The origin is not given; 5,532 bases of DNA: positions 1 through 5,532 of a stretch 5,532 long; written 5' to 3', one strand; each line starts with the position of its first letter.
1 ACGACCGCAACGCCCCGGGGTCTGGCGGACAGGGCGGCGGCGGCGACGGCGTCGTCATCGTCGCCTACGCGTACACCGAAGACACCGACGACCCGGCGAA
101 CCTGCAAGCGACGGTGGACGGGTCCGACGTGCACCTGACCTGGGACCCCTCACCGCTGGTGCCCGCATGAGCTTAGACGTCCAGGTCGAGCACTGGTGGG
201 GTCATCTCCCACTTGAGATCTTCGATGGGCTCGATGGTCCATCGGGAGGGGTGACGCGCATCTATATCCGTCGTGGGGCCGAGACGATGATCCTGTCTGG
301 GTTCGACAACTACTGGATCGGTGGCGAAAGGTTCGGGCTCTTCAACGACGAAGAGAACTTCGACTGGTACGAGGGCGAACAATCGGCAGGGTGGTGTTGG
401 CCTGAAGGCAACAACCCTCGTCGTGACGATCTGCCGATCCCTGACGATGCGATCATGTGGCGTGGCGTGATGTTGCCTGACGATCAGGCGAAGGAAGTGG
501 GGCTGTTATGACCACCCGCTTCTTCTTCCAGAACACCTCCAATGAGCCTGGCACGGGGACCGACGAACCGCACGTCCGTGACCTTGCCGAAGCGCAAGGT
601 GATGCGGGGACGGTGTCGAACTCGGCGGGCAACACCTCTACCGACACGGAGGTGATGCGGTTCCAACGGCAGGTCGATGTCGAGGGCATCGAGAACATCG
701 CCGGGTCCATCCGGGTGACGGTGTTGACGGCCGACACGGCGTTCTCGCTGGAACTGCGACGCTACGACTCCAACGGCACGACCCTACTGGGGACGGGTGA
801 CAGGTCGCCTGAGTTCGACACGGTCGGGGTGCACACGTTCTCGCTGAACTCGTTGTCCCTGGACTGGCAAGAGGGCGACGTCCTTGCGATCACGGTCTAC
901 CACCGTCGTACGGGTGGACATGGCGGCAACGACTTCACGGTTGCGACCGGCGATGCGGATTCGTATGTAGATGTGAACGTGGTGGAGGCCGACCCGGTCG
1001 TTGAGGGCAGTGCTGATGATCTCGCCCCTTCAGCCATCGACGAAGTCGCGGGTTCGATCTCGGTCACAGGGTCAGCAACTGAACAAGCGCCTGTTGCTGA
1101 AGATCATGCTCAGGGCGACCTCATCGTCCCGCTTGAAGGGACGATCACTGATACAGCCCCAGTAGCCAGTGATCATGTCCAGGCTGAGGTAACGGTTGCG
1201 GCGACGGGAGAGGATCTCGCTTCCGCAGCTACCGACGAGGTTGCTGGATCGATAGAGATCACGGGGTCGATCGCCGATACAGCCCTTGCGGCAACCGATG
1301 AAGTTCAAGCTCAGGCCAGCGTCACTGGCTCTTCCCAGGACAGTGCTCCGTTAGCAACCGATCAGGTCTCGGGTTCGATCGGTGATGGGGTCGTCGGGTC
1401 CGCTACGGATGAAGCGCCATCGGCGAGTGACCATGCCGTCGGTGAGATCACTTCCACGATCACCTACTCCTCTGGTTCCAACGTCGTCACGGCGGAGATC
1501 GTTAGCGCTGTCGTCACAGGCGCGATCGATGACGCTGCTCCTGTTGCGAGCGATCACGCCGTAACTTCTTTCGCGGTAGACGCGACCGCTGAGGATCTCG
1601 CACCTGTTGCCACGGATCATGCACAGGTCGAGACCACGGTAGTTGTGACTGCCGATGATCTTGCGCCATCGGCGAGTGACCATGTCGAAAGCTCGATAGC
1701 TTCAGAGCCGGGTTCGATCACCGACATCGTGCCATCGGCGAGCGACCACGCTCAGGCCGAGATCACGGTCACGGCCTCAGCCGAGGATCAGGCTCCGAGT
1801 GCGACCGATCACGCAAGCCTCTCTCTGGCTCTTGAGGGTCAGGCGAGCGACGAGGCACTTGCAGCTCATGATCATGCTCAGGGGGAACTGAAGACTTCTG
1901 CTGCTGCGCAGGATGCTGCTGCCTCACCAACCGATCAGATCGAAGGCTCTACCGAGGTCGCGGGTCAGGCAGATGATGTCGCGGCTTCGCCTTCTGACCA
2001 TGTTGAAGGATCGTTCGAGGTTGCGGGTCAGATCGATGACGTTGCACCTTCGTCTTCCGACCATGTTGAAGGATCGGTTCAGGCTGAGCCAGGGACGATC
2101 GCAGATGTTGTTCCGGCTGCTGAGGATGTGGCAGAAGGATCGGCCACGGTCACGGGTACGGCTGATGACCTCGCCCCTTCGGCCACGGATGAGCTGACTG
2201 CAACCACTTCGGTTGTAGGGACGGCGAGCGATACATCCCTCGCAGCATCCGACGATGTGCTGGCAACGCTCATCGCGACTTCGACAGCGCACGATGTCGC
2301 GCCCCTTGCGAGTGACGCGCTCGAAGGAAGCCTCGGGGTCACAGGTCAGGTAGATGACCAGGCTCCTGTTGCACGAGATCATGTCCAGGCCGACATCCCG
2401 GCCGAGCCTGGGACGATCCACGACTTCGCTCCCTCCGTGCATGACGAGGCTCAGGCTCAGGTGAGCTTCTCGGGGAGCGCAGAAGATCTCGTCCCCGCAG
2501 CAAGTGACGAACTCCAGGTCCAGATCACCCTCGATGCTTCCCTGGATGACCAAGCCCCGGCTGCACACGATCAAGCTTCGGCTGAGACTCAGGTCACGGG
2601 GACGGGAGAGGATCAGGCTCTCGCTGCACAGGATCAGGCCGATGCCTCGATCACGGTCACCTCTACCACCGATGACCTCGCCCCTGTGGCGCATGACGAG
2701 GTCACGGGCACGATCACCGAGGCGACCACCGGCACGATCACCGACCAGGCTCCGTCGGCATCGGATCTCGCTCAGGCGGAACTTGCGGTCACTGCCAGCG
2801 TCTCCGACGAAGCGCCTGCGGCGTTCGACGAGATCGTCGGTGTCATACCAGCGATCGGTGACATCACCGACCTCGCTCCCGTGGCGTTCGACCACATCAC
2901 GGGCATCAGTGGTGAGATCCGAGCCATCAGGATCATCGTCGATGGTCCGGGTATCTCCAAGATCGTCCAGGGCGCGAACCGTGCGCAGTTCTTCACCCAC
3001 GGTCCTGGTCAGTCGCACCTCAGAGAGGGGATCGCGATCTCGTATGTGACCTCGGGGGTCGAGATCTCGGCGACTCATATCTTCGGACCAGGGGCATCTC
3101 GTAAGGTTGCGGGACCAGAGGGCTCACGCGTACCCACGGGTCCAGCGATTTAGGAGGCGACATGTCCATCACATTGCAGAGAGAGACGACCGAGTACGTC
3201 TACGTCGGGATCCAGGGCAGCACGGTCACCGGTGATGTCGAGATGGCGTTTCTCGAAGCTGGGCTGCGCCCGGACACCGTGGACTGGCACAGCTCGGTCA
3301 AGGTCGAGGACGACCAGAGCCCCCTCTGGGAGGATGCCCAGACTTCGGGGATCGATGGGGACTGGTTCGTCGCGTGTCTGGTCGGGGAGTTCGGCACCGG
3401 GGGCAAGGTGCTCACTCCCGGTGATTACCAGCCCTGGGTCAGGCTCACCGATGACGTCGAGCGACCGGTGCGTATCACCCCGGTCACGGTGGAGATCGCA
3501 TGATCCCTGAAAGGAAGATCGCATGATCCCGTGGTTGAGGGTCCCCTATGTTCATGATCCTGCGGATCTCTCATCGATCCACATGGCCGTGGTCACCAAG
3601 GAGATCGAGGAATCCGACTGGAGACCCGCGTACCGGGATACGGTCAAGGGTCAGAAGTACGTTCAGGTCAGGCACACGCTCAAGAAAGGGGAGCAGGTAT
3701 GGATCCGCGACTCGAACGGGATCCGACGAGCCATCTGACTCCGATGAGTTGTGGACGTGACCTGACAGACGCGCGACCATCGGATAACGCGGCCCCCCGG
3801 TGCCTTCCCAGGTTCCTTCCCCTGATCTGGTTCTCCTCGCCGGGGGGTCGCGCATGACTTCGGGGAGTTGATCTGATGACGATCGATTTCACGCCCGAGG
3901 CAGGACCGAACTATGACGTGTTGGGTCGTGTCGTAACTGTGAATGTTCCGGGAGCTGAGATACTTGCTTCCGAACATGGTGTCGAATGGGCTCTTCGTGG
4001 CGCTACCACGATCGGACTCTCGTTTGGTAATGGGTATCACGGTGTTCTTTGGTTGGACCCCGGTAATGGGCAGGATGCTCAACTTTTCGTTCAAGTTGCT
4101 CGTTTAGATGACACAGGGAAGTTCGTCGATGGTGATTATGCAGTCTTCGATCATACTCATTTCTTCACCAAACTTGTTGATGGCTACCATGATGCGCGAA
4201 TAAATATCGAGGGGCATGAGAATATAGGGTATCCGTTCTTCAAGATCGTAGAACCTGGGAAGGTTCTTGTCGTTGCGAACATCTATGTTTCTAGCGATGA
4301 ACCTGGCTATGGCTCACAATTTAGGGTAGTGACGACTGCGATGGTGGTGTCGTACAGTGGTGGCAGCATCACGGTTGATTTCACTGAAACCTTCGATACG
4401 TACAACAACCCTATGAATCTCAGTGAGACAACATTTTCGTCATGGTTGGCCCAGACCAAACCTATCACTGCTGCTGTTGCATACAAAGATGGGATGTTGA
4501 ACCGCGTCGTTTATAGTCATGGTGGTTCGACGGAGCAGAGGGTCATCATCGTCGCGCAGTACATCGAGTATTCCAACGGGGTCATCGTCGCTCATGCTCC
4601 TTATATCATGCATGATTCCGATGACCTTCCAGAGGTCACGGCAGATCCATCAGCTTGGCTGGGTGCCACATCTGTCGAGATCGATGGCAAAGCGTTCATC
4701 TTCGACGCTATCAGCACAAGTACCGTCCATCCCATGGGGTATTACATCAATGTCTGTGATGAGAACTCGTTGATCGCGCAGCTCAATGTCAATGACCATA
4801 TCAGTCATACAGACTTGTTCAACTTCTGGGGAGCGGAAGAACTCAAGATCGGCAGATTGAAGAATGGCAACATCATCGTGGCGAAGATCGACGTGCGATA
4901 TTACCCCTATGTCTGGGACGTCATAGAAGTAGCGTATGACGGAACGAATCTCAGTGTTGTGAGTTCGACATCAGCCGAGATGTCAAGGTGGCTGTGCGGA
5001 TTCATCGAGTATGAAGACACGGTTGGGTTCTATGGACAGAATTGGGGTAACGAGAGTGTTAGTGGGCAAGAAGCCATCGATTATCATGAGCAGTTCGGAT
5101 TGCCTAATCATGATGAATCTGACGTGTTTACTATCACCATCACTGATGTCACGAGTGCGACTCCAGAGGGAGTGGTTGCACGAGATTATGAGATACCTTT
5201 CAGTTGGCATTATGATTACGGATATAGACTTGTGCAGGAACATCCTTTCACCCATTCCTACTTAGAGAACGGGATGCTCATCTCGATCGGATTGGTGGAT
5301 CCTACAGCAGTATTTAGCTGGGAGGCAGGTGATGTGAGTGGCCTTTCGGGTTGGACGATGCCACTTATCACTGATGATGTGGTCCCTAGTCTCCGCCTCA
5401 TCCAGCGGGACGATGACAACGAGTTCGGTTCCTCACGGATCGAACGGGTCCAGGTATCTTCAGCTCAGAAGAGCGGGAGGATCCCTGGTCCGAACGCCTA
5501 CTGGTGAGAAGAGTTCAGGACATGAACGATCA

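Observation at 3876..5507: Abrupt drop of about 20 GC points: a compositionally foreign 543-aa gene at the end of the tail module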

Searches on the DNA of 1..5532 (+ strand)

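Call 5: search_dna_similar(query=window:1-5532:+, collection=phages, mode=near, max_rows=30)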
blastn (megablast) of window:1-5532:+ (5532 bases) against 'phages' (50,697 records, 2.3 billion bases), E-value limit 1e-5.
No match.

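Call 64: search_rna_families(sources=[window, L002, L015], threshold=evalue, max_evalue=1)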
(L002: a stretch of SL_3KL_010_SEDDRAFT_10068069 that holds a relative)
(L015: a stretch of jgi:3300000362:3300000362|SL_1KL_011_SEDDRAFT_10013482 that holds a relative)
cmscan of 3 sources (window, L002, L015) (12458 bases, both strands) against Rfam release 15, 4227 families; matches with E-value up to 1: 0.
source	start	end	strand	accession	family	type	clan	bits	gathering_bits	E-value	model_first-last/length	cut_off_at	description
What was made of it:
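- Tried and rejected: Rfam has no family for the hairpin or for anything else in the window, L002 or L015 (call 64).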

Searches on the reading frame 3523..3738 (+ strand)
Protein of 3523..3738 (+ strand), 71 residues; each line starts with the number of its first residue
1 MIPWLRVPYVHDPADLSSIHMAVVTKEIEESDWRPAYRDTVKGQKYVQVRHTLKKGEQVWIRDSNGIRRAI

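Call 3: search_protein_families(library=pfam, proteins=[window:3523-3738:+], max_evalue=1)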
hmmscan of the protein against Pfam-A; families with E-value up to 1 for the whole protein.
window:3523-3738:+ (71 aa): 1 family
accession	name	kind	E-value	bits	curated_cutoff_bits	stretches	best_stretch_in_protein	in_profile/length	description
PF17092.11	PCB_OB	-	0.055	14.7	27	1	34-65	68-99/111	Penicillin-binding protein OB-like domain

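Call 4: search_protein_families(library=phrogs, proteins=[window:3523-3738:+], max_evalue=1)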
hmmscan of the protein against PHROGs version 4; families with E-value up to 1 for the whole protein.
window:3523-3738:+ (71 aa): 1 family
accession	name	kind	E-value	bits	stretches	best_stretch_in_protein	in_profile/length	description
phrog_34872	-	unknown function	0.34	11.6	1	7-42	91-127/239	-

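Call 42: find_encoding_contigs(protein=window:3523-3738:+, flank=10000)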
Protein window:3523-3738:+ (71 aa): 8 contigs read that carry it; 6 places shown.
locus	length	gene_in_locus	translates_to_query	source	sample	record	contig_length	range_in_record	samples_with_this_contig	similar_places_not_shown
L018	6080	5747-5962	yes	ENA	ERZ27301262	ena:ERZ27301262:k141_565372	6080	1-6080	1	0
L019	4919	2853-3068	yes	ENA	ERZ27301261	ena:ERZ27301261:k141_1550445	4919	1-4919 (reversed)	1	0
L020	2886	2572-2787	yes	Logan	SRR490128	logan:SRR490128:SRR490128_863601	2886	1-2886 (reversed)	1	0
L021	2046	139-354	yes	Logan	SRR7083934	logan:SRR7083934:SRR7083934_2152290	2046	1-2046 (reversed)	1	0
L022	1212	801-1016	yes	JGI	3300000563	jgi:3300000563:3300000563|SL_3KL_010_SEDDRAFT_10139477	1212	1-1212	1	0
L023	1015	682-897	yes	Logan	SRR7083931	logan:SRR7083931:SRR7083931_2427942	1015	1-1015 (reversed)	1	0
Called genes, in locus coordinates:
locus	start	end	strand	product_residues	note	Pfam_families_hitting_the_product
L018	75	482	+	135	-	-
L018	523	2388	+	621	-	-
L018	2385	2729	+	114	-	-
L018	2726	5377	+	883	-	-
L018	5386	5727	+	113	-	-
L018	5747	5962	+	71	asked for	-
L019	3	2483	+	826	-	?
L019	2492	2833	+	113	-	-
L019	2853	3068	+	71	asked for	-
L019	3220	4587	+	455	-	-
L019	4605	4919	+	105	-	?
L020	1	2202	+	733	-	?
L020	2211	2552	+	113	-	-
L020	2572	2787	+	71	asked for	-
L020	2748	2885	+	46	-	?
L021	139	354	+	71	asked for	-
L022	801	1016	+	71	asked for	-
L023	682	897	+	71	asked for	-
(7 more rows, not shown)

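Call 52: search_protein_families(library=phrogs, proteins=[L018:75-482:+, L018:523-2388:+, L018:2726-5377:+, L019:3220-4587:+], max_evalue=0.01)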
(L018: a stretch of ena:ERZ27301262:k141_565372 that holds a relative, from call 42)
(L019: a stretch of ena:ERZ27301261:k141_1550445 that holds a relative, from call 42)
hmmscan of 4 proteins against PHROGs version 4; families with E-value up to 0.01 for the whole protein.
L018:75-482:+ (135 aa): 1 family
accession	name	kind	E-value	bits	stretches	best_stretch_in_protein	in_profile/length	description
phrog_3758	-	head and packaging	2.4e-23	83.7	1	2-134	2-139/140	virion structural protein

L018:523-2388:+ (621 aa): 0 families

L018:2726-5377:+ (883 aa): 0 families

L019:3220-4587:+ (455 aa): 0 families
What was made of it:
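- phrog_3758, virion structural protein, E = 2.4e-23 (call 52).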

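Call 78: search_protein_families(library=pfam, proteins=[L019:3220-4584:+], max_evalue=10)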
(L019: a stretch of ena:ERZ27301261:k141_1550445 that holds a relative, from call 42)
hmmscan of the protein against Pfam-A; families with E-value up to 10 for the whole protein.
L019:3220-4584:+ (455 aa): 1 family
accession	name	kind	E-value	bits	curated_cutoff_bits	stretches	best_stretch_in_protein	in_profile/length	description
PF13360.13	PQQ_2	-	0.051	13.7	27.6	1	185-288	10-102/233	Outer membrane protein assembly factor BamB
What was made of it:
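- Closest known: Modular phage receptor-binding proteins and depolymerases with beta-propeller heads. Different: The tail here shows no similarity to that chaperone: no Peptidase_S74 or any other Pfam hit was found (calls 3, 78).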

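Call 90: search_protein_families(library=ncbifam, proteins=[window:3523-3735:+], max_evalue=0.01)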
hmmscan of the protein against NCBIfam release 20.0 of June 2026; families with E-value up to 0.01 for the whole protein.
window:3523-3735:+ (71 aa): 0 families

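Call 91: search_protein_families(library=padloc, proteins=[window:3523-3735:+], max_evalue=0.01)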
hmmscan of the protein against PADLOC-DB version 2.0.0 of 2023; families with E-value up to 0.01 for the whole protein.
window:3523-3735:+ (71 aa): 0 families
